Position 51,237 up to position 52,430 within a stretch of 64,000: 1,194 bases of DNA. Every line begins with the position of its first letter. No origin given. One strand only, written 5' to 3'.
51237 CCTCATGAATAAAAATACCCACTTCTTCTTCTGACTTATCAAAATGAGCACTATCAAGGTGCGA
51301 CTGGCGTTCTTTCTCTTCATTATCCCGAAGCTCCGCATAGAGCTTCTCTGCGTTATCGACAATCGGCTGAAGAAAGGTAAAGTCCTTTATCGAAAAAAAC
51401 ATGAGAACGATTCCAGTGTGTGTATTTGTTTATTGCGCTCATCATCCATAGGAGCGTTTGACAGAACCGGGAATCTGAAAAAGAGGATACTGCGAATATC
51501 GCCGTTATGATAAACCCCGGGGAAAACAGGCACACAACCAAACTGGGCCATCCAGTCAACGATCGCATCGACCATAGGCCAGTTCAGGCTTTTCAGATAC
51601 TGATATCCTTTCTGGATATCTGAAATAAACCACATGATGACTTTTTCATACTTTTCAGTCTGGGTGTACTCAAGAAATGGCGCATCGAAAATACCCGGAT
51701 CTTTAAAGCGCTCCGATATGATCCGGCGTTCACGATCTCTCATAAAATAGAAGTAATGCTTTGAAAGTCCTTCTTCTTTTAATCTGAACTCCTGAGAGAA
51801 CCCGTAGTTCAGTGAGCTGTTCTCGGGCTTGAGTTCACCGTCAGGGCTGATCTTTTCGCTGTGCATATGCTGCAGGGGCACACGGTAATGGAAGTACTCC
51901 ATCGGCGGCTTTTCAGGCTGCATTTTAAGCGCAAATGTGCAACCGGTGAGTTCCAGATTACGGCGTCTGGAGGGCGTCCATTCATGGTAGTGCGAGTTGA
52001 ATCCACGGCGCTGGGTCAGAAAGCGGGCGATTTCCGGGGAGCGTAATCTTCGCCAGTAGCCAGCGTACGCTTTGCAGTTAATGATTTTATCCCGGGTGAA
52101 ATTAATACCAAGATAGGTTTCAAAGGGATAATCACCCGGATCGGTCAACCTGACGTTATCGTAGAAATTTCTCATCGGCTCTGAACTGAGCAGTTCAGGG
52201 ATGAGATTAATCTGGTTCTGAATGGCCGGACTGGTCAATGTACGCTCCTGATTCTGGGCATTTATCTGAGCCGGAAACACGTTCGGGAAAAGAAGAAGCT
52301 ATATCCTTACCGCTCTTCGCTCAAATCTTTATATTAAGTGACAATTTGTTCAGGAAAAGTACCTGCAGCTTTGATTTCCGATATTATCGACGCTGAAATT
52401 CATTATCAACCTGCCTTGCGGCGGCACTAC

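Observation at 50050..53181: Uncharacterised lower-GC two-gene operon (unknown 297-aa protein plus AspH-like hydroxylase fusion) divergent from idi: possible novel prenylation/hydroxylation module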

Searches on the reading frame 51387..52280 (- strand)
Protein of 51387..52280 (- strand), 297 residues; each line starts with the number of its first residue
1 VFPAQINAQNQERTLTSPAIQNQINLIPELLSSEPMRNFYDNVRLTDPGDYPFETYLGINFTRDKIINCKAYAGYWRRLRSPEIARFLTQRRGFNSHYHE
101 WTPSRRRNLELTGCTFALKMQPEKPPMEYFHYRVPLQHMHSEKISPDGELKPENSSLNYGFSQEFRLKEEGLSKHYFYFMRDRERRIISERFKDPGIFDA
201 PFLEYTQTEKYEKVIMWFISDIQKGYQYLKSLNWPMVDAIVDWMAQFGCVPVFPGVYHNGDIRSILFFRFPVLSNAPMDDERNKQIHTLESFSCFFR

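Call 3: search_protein_families(library=pfam, proteins=[window:51387-52280:-], max_evalue=1)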
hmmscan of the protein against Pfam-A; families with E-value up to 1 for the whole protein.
window:51387-52280:- (297 aa): 0 families

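Call 4: search_protein_families(library=ncbifam, proteins=[window:51387-52280:-], max_evalue=1)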
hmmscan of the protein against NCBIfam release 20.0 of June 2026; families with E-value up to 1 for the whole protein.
window:51387-52280:- (297 aa): 0 families

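Call 5: find_homologous_proteins(query=window:51387-52280:-)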
Query window:51387-52280:- (297 aa): 1 proteins with E <= 0.001 among 245 candidates.
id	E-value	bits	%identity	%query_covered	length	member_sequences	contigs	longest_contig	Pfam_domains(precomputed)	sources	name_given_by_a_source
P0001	7.7e-206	700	100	100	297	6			-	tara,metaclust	tara:strand:+ start:961 stop:1854 length:894 start_codon:yes stop_codon:yes gene_type:complete|metac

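Call 9: find_encoding_contigs(protein=P0001, flank=10000, max_places=10)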
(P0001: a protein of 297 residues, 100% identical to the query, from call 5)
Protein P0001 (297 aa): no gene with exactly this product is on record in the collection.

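Call 11: search_solved_structures(query=window:51387-52280:-, max_evalue=10, show_alignments=2)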
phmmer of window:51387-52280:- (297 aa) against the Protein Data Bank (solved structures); distinct sequences matched with E-value up to 10: 0.

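Call 18: search_protein_representatives(protein=window:51387-52280:-)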
Query: 297 residues. Proteins with E-value up to 0.001 (for the whole library): 92; up to 1e-10: 32; up to 1e-30: 4. The best 92 are listed.
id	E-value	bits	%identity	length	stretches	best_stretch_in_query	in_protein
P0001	2.5e-206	700.3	100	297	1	1-297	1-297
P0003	4.2e-75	269.3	44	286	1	15-296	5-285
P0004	1.7e-39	152.4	32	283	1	32-290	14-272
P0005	3.1e-37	145.0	33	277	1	31-291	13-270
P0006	8.0e-27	110.8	28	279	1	25-292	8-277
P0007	2.4e-26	109.2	31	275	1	44-292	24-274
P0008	1.2e-25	106.9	30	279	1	28-291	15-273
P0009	2.4e-25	105.9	28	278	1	24-268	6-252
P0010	2.6e-24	102.6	30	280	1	25-268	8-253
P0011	3.0e-23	99.0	29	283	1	41-292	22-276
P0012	2.1e-20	89.7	29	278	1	28-270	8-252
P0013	2.2e-18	83.1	29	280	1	26-267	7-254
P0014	2.5e-18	82.9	29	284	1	24-293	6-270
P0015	4.0e-18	82.2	33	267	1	27-268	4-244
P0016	4.4e-18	82.1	26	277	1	34-290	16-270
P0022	1.2e-14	70.8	32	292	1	30-268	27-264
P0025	7.1e-14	68.3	28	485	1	48-296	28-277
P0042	2.5e-09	53.3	24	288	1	35-274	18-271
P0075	5.6e-05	39.0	22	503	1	29-268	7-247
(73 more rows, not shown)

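Call 22: search_protein_families(library=pfam, alignment_id=A1, max_evalue=0.1)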
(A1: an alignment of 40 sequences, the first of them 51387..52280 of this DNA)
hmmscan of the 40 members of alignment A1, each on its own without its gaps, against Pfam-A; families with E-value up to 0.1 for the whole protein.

A. member 1, window:51387-52280:- (297 aa): 0 families

B. families by the number of members that match (of 40 scanned): 16 families
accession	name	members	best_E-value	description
PF05118.21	Asp_Arg_Hydrox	1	3e-09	Aspartyl/Asparaginyl beta-hydroxylase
PF25012.1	DUF7786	1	0.0014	Family of unknown function (DUF7786)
PF07883.17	Cupin_2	1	0.0028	Cupin domain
PF18517.6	LZ3wCH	1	0.0097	Leucine zipper with capping helix domain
PF20958.2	GxGYxYP_N_3rd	1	0.014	GxGYxYP third domain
PF22777.1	VKGC_lumenal_dom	1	0.015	Vitamin K-dependent gamma-carboxylase, lumenal domain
PF16517.10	Nore1-SARAH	1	0.018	Novel Ras effector 1 C-terminal SARAH (Sav/Rassf/Hpo) domain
PF16030.10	GD_N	1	0.048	Serine protease gd N-terminus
PF21379.2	Gp6-like_1st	1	0.049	Baseplate wedge protein gp6-like, helical domain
PF15935.10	RnlA_toxin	1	0.057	RNase LS, bacterial toxin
PF22970.2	DUF7028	1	0.064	Domain of unknown function (DUF7028)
PF11252.13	DUF3051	1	0.066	Protein of unknown function (DUF3051)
PF16087.11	DUF4817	1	0.066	Helix-turn-helix domain (DUF4817)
PF24125.1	Cds6_C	1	0.069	Cds6 C-terminal NTF2-like domain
PF08454.17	RIH_assoc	1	0.071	RyR and IP3R Homology associated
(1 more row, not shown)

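Call 23: search_solved_structures(query=A1, max_evalue=10, show_alignments=3)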
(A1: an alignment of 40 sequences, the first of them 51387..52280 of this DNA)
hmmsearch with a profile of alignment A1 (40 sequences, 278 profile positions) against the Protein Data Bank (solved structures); distinct sequences matched with E-value up to 10: 2.
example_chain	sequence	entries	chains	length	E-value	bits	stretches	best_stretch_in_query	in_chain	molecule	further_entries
1xne_A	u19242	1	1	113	0.077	15.4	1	48-86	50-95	hypothetical protein PF0469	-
2axl_A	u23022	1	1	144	0.43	12.9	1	165-246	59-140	Werner syndrome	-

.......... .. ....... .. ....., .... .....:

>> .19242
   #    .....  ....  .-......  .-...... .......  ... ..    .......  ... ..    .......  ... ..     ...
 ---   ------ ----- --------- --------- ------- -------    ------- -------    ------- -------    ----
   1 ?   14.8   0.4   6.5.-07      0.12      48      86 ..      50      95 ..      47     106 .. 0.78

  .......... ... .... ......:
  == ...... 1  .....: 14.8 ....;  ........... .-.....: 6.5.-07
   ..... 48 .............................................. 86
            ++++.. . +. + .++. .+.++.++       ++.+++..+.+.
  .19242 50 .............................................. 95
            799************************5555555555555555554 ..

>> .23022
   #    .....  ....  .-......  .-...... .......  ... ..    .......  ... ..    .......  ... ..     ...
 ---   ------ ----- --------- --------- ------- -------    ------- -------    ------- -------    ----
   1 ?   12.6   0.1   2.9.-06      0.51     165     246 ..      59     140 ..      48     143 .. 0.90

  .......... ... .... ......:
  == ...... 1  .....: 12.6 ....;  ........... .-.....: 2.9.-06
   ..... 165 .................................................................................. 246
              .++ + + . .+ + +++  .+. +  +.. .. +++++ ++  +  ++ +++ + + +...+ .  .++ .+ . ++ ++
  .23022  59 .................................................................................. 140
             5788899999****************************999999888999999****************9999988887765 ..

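Call 24: find_homologous_proteins(query=A1, max_evalue=0.001)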
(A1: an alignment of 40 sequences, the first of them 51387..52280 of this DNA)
Query A1 (40 sequences) (297 aa, profile of the alignment): 3 proteins with E <= 0.001 among 3709 candidates.
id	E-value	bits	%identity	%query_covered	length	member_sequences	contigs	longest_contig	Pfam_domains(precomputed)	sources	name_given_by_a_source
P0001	1.8e-77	278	100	100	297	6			-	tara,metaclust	tara:strand:+ start:961 stop:1854 length:894 start_codon:yes stop_codon:yes gene_type:complete|metac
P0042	4.3e-49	185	23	85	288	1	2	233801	-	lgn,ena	-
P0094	1.4e-39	154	22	84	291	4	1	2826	-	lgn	-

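Call 26: find_encoding_contigs(protein=P0025, flank=10000, max_places=4)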
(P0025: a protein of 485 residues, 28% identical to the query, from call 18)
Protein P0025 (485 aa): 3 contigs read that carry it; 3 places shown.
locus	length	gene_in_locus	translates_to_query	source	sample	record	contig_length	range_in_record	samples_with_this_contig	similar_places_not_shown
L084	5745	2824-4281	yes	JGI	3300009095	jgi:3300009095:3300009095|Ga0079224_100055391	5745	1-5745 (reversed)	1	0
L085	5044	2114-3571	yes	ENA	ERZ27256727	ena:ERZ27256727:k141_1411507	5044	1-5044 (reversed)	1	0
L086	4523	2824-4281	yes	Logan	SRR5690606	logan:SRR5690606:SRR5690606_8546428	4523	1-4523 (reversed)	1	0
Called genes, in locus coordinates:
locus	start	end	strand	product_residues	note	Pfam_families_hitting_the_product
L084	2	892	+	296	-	?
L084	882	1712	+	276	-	PF01061:ABC2_membrane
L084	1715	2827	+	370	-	PF00005:ABC_tran, PF13304:AAA_21 (faint)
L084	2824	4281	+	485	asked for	PF05118:Asp_Arg_Hydrox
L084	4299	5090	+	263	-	-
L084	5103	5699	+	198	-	PF17836:PglD_N (weak), PF25087:GMPPB_C (faint), PF25084:LbH_EIF2B, PF00132:Hexapep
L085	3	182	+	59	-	?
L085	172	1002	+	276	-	PF01061:ABC2_membrane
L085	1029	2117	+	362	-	PF00005:ABC_tran, PF13304:AAA_21 (faint)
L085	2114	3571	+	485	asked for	PF05118:Asp_Arg_Hydrox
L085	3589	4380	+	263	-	-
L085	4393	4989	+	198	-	PF17836:PglD_N (weak), PF25087:GMPPB_C (faint), PF25084:LbH_EIF2B, PF00132:Hexapep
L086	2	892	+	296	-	?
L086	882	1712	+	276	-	PF01061:ABC2_membrane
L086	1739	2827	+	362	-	PF00005:ABC_tran, PF13304:AAA_21 (faint)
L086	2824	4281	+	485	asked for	PF05118:Asp_Arg_Hydrox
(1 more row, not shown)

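Call 27: find_encoding_contigs(protein=P0003, flank=10000, max_places=4)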
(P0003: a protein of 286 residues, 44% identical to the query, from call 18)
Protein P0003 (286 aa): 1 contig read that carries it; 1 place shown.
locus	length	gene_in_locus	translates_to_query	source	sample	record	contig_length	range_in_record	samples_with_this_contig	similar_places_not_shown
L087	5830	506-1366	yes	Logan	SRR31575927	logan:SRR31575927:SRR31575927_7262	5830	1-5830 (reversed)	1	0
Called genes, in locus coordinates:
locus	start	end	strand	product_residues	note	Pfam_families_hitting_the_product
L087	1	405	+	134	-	?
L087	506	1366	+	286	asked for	-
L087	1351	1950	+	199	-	PF05118:Asp_Arg_Hydrox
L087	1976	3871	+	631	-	PF13522:GATase_6, PF13537:GATase_7, PF00733:Asn_synthase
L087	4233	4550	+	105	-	PF07862:Nif11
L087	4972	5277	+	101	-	PF07862:Nif11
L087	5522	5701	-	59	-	-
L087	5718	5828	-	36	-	?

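Call 28: find_encoding_contigs(protein=P0042, flank=10000, max_places=4)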
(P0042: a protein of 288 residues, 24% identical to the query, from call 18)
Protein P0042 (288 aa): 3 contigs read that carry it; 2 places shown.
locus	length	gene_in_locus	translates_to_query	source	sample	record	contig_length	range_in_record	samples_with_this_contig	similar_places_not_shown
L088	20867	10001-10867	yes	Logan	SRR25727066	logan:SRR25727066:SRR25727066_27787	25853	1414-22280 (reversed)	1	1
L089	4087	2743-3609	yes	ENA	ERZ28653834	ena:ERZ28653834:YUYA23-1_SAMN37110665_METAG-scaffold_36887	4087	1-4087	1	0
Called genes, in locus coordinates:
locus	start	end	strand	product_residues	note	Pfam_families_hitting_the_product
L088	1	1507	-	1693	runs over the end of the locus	?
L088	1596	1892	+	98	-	-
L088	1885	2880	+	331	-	PF08545:ACP_syn_III, PF08541:ACP_syn_III_C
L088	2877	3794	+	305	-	PF00535:Glycos_transf_2, PF10111:Glyco_tranf_2_2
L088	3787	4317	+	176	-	PF13302:Acetyltransf_3, PF13420:Acetyltransf_4, PF13523:Acetyltransf_8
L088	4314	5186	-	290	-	-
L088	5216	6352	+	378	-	PF00155:Aminotran_1_2, PF01041:DegT_DnrJ_EryC1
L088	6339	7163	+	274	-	PF01061:ABC2_membrane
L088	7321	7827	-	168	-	-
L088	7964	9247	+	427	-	PF00005:ABC_tran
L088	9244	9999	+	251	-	PF05711:TylF, PF13578:Methyltransf_24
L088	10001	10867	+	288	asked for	-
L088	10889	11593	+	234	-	PF05711:TylF, PF13578:Methyltransf_24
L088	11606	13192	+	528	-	PF05711:TylF, PF13578:Methyltransf_24 (weak)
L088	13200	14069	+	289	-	PF03071:GNT-I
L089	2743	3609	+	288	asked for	-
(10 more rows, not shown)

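Call 31: predict_structure(alignment_id=A1)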
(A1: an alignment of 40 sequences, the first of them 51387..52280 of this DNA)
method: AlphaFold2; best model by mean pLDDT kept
length: 297 residues; sequences in the alignment: 40
mean_pLDDT: 92.9   pTM: 0.91
mean pLDDT of the five models: 92.9, 92.6, 92.5, 92.4, 91.9
residues with pLDDT >= 90: 252; 70-90: 27; 50-70: 13; < 50: 5
segments of 3 or more residues with pLDDT < 50: 1-5
pLDDT, mean of each block of 10 residues (from residue 1): 50 75 98 98 98 99 98 98 97 93 96 97 97 90 78 87 89 95 97 97 96 95 95 97 97 97 98 94 98 95
secondary structure, 60 per line:
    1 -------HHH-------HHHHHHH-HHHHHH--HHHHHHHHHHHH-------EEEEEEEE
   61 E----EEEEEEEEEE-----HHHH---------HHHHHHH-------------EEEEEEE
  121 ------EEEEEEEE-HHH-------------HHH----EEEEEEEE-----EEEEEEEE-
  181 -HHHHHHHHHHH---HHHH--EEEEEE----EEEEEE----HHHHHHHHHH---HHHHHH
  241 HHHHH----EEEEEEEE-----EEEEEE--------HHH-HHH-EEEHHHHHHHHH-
elements in order: H18-24 H26-31 H34-45 E53-61 E66-75 H81-84 H94-100 E114-120 E127-134 E159-166 E172-179 H182-192 H196-199 E202-207 E212-217 H222-231 H235-245 E250-257 E263-268 E285-287 H288-296

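Call 33: fold_search(model_id=the predicted structure, library=pdb)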
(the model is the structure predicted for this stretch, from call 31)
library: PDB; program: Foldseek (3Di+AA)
matches with E <= 10: 472; with E <= 0.001: 67
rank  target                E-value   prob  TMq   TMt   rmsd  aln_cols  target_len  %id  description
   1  6pgm_A                7.6e-07  1.00  0.51  0.52  10.4       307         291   12  PirF geranyltransferase (released 2019-07-03)
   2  4bg2_A                7.1e-06  1.00  0.53  0.53   7.3       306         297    7  X-ray Crystal Structure of PatF from Prochloron didemni (released 2013-04-03)
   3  4ld7_A                7.1e-06  1.00  0.47  0.37   7.3       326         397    8  Crystal structure of AnaPT from Neosartorya fischeri (released 2013-12-11)
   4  4bg2_B                7.6e-06  1.00  0.53  0.52   7.2       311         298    7  X-ray Crystal Structure of PatF from Prochloron didemni (released 2013-04-03)
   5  5tu6_A                8.0e-06  1.00  0.47  0.47   9.1       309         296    9  PagF prenyltransferase with cyclic[INPYLYP] and DMSPP (released 2016-11-30)
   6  7vmw_A                1.1e-05  1.00  0.51  0.51  10.5       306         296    8  Crystal structure of LimF prenyltransferase bound with a peptide substrate and GSPP (released 2022-08-03)
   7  4ld7_K                1.4e-05  1.00  0.48  0.38   7.0       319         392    8  Crystal structure of AnaPT from Neosartorya fischeri (released 2013-12-11)
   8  8je4_A                1.5e-05  1.00  0.50  0.50  10.5       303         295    9  Crystal structure of LimF prenyltransferase (H239G/W273T mutant) bound with the thiodiphosphate moiety of farnesyl S-t (released 2023-11-08)
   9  4ld7_O                1.6e-05  1.00  0.48  0.39   7.0       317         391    8  Crystal structure of AnaPT from Neosartorya fischeri (released 2013-12-11)
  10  5kd0_A                1.8e-05  1.00  0.49  0.39  11.7       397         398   12  Crystal structure of the aromatic prenyltransferase AtaPT(E91A) mutant from Aspergillus terreus A8-4 in complex with g (released 2016-12-21)
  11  7vmy_A                2.6e-05  1.00  0.50  0.50  10.0       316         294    8  Crystal structure of LimF prenyltransferase bound with GSPP (released 2022-08-03)
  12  8ye0_B                2.9e-05  1.00  0.55  0.57   8.5       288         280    6  Crystal structure of KgpF prenyltransferase (released 2024-06-19)
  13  9lwv_C                3.3e-05  1.00  0.45  0.48   8.0       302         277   10  Arginine bis-prenyltransferase DciF (released 2026-02-18)
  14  7vmy_B                3.5e-05  1.00  0.51  0.51   9.6       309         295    9  Crystal structure of LimF prenyltransferase bound with GSPP (released 2022-08-03)
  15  6zrx_CCC              3.7e-05  1.00  0.53  0.45   8.7       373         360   10  Crystal structure of 6-dimethylallyltryptophan synthase from Micromonospora olivasterospora in complex with DMASPP a (released 2020-12-09)
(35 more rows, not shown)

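Call 37: find_related_loci(query=A2, collection=metagenome_contigs, flank=8000)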
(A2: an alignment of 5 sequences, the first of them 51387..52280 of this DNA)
Query A2 (297 aa) in metagenome_contigs; peptide patterns used: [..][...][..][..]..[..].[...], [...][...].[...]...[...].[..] (x = any residue, [..] = any of these).
202 stretches matched a pattern; 5 encode a relative of the query (tblastn E <= 1e-3); 5 distinct loci.
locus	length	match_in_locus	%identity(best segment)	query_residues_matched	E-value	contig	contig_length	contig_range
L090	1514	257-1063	32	26-295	1e-49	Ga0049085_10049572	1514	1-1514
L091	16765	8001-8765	34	36-291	6e-48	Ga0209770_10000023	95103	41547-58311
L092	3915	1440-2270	29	13-289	4e-38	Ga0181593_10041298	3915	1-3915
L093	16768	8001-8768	34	36-291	9e-48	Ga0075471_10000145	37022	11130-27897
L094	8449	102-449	39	174-289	2e-24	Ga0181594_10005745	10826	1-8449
